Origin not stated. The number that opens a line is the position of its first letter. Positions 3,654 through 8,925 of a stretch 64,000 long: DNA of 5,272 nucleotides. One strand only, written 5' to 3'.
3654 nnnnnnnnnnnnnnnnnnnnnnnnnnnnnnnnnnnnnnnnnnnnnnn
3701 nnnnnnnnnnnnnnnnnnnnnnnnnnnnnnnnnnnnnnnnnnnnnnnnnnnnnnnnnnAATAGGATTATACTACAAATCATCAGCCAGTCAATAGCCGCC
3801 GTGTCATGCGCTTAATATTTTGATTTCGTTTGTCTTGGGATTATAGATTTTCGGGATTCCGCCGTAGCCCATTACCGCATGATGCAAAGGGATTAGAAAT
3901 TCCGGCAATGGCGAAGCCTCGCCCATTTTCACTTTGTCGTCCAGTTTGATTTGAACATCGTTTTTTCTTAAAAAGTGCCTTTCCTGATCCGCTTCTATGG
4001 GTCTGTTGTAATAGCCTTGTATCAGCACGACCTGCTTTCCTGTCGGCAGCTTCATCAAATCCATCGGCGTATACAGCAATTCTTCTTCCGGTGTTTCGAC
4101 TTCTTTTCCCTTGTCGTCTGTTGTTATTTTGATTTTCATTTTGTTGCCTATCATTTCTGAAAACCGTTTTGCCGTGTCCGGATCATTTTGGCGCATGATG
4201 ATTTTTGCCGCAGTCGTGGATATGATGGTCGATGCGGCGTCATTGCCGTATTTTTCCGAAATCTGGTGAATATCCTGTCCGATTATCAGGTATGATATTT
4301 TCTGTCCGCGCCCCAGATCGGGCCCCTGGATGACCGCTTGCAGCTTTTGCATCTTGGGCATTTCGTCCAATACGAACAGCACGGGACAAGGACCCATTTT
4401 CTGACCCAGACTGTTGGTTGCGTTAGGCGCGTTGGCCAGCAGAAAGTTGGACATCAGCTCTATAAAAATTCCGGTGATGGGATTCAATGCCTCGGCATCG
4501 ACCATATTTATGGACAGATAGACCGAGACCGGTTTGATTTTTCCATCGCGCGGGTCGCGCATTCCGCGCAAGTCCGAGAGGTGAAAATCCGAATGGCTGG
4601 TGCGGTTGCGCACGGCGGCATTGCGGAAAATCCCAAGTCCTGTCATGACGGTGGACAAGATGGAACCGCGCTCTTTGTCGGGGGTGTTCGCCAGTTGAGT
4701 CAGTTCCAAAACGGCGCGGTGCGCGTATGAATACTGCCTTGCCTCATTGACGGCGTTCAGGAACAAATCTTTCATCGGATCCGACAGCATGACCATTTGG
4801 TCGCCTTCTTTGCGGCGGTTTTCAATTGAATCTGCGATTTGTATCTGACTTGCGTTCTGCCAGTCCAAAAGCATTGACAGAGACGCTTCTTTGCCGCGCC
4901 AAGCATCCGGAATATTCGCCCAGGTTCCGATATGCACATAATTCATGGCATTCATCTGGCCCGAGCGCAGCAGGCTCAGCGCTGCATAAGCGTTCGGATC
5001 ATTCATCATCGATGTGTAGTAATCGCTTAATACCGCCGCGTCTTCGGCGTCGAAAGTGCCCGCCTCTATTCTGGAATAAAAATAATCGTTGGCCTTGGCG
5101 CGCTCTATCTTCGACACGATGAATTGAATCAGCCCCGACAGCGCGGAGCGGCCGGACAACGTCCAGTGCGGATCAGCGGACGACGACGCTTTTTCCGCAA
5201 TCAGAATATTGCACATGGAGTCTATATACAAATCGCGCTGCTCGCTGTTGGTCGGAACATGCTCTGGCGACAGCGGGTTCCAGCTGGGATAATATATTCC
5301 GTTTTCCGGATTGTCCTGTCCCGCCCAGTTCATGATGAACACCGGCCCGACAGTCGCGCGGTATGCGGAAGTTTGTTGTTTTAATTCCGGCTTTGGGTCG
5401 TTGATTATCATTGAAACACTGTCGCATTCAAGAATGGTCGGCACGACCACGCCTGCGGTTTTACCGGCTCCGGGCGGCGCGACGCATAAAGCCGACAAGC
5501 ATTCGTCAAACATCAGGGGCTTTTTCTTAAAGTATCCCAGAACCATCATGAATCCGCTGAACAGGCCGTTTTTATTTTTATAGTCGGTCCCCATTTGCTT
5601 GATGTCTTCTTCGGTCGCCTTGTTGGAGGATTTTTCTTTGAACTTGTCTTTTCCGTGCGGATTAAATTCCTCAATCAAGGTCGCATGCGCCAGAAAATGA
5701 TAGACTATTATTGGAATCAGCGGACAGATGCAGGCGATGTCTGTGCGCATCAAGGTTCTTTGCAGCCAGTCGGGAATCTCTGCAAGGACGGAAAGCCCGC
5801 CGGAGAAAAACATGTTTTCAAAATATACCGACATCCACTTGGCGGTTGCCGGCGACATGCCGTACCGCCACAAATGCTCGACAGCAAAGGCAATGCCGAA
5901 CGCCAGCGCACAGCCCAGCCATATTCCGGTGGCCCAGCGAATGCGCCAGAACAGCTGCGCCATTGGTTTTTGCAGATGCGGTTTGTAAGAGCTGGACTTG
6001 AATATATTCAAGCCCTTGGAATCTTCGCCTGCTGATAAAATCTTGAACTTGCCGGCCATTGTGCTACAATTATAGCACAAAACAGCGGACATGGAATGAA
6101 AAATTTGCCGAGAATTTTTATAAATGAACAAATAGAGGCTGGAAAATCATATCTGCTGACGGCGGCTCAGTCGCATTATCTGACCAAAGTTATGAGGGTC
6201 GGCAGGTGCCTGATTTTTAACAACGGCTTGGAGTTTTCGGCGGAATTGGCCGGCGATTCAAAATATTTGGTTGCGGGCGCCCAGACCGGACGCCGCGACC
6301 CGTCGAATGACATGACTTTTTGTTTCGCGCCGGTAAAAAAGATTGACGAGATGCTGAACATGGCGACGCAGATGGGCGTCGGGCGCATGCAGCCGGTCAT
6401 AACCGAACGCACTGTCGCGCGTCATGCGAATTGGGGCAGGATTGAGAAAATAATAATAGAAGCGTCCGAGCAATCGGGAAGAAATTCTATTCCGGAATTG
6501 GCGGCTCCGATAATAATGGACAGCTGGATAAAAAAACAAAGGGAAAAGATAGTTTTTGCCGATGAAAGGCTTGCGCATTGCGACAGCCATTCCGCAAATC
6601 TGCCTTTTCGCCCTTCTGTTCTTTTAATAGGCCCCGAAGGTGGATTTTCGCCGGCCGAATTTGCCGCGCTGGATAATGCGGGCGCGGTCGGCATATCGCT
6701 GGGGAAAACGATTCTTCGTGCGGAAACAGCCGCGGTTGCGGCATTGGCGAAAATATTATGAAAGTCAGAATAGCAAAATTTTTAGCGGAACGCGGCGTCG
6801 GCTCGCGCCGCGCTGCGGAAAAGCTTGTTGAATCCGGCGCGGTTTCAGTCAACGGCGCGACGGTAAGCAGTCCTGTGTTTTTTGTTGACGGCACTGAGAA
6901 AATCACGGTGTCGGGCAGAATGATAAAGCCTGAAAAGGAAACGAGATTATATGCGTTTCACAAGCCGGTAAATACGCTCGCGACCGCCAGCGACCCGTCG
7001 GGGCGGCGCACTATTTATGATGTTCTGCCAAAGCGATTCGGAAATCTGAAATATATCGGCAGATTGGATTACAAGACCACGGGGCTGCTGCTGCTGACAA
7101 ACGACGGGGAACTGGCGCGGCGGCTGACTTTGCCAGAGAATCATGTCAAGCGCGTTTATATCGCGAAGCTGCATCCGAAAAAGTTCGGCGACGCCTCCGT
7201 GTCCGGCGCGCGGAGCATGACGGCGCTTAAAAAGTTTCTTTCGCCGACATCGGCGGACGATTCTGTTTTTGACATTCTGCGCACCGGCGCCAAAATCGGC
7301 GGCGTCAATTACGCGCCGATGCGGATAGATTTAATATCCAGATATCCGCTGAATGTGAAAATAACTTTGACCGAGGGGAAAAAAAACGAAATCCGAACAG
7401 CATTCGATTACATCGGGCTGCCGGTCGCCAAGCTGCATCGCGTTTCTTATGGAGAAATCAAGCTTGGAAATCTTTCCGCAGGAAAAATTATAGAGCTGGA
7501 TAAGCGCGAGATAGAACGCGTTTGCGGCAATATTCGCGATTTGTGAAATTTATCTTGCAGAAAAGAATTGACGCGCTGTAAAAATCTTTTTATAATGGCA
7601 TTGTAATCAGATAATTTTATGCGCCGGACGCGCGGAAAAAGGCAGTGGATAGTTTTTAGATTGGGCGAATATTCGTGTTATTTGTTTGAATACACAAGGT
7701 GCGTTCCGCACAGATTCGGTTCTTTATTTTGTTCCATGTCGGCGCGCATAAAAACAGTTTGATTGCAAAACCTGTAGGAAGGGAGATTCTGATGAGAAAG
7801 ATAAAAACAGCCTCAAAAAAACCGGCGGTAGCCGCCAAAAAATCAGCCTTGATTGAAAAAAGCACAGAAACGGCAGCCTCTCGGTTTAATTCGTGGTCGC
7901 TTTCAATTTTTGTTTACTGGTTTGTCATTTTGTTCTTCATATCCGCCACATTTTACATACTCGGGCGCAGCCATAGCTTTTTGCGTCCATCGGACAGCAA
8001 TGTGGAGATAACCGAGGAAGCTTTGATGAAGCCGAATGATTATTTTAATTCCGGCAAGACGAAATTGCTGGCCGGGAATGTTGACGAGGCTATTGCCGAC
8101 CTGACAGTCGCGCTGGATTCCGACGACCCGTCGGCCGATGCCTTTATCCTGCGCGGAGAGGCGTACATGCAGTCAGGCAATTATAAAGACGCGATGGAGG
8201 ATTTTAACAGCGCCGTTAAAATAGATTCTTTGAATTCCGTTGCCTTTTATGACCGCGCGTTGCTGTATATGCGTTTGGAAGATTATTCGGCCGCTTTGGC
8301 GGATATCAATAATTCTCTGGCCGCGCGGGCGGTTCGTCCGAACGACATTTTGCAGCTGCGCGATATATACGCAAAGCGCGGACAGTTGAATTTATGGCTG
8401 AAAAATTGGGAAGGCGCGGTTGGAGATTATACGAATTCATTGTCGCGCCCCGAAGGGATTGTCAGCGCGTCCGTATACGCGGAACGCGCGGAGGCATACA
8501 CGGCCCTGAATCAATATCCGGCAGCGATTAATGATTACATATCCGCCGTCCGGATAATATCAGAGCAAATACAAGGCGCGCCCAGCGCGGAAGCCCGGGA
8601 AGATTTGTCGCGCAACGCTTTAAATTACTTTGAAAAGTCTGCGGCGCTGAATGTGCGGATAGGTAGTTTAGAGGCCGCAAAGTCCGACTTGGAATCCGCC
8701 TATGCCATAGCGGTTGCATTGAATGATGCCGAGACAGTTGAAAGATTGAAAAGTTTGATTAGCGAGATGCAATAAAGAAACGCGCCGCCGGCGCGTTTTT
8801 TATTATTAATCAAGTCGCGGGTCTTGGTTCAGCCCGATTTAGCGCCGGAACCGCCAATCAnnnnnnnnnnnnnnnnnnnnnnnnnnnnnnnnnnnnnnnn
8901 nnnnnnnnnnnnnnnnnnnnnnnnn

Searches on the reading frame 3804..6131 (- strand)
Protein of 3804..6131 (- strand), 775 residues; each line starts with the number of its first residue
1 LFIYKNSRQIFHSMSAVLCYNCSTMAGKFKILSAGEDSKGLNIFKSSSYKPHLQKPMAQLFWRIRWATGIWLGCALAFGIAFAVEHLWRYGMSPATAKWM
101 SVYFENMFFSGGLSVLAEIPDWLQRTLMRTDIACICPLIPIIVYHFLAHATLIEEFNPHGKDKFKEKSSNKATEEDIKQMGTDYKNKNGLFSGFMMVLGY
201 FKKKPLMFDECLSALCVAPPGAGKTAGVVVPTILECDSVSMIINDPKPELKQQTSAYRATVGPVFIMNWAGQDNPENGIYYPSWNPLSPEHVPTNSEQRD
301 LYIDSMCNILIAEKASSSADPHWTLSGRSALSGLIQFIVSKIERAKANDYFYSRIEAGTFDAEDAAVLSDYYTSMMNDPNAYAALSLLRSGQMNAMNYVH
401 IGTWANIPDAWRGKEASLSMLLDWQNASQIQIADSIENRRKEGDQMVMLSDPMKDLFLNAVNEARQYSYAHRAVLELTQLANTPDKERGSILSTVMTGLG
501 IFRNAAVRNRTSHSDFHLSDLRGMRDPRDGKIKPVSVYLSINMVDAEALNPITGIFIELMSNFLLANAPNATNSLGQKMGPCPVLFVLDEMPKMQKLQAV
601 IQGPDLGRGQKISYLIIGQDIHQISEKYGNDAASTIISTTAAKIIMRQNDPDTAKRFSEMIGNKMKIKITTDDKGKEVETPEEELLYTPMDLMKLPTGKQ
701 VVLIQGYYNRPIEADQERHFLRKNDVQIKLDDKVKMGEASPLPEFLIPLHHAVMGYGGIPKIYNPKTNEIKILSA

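Call 12: search_protein_families(library=pfam, proteins=[window:3804-6131:-], max_evalue=0.001)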
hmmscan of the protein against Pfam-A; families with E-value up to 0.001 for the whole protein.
window:3804-6131:- (775 aa): 3 families
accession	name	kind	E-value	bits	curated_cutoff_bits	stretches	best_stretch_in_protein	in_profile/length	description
PF02534.20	T4SS-DNA_transf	-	2.8e-51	175.3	20.1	2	448-727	181-452/468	Type IV secretory system Conjugative DNA transfer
PF12696.13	TraG-D_C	-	2.6e-20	73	22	1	583-696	1-125/126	TraM recognition site of TraD and TraG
PF10412.15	TrwB_AAD_bind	-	4.9e-16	59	20.5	1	534-664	205-326/387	Type IV secretion-system coupling protein DNA-binding domain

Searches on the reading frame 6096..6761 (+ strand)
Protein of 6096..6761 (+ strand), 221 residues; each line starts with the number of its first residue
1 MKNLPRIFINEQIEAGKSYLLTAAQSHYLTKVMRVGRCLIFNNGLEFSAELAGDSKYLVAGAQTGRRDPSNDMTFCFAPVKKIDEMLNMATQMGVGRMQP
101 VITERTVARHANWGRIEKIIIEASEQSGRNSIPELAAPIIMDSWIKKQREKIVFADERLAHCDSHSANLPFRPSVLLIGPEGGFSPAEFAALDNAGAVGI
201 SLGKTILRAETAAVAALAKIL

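Call 12: search_protein_families(library=pfam, proteins=[window:6096-6761:+], max_evalue=0.001)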
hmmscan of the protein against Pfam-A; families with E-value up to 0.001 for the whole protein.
window:6096-6761:+ (221 aa): 1 family
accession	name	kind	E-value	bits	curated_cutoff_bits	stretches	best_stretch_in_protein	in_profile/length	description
PF04452.19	Methyltrans_RNA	-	2.7e-38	131.6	23.9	1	72-220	6-164/165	RNA methyltransferase domain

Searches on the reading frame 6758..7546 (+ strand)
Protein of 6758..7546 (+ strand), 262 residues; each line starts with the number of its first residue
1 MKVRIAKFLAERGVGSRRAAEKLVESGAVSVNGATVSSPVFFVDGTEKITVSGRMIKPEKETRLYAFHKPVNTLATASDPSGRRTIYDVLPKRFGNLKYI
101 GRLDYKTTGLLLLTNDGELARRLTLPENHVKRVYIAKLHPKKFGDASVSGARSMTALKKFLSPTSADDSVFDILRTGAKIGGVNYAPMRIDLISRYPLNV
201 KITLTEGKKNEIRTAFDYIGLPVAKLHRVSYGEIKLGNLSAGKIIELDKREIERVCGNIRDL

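Call 12: search_protein_families(library=pfam, proteins=[window:6758-7546:+], max_evalue=0.001)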
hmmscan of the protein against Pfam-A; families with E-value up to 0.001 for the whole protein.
window:6758-7546:+ (262 aa): 3 families
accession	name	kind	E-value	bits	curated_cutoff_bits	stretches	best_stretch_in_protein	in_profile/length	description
PF00849.27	PseudoU_synth_2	-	3.7e-16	60.2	26.8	1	64-216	2-150/152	RNA pseudouridylate synthase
PF01479.30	S4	-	2.8e-09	37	22.8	1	3-45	1-44/48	S4 domain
PF22421.1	SYY_C-terminal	-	0.00058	20.2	27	0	4-49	20-66/83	Tyrosine--tRNA ligase SYY-like C-terminal domain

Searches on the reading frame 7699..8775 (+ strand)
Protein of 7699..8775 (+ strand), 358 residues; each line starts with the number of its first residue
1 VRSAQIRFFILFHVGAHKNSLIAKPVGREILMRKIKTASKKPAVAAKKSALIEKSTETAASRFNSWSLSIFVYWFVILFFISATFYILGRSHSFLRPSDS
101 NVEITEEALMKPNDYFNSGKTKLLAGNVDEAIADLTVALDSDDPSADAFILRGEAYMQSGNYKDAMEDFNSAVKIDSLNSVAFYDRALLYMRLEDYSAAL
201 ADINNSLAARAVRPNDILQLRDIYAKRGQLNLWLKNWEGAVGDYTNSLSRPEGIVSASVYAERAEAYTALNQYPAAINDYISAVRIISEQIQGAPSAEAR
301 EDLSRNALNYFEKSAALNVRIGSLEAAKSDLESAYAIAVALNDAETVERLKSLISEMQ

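Call 12: search_protein_families(library=pfam, proteins=[window:7699-8775:+], max_evalue=0.001)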
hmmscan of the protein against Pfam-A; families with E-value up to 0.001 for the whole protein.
window:7699-8775:+ (358 aa): 15 families
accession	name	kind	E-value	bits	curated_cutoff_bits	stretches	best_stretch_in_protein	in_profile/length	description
PF00515.34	TPR_1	-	2.1e-18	65.7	27.8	1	146-176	1-31/34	Tetratricopeptide repeat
PF07719.23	TPR_2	-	1.7e-17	62.5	27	1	146-177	1-32/34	Tetratricopeptide repeat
PF13371.12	TPR_9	-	5.1e-13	49.3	35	0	183-210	32-59/73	Tetratricopeptide repeat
PF13414.12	TPR_11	-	2.7e-11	43.4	26.8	1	153-193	1-41/42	TPR repeat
PF13181.12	TPR_8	-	1.1e-10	41.2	25.7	1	146-176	1-31/34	Tetratricopeptide repeat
PF13432.12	TPR_16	-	8.1e-09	36.2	32.7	1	125-177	10-62/65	Tetratricopeptide repeat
PF14559.12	TPR_19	-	6.8e-07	30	25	1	123-167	2-46/68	Tetratricopeptide repeat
PF10516.15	SHNi-TPR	-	1.5e-06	28.1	21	0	147-175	2-30/38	SHNi-TPR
PF13431.12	TPR_17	-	3.1e-06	27.5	24.4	0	169-200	2-33/34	Tetratricopeptide repeat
PF12895.13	ANAPC3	-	4.2e-06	27.4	27.2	1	132-201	11-77/82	Anaphase-promoting complex, cyclosome, subunit 3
PF13424.12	TPR_12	-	1.3e-05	25.7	30.1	0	140-175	38-74/77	Tetratricopeptide repeat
PF25575.1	TPR_BSK1_C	-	5.1e-05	23.6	42.2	0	226-289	47-109/118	Serine/threonine-protein kinase BSK1-like, TPR repeats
PF13428.12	TPR_14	-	0.0001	23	23.5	0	147-179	2-34/44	Tetratricopeptide repeat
PF13174.12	TPR_6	-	0.00083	20.3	26.3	0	147-174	1-28/33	Tetratricopeptide repeat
PF25068.1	ARM_TT21_4th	-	0.00088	20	30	0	153-212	6-64/153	Tetratricopeptide repeat protein 21 forth ARM domain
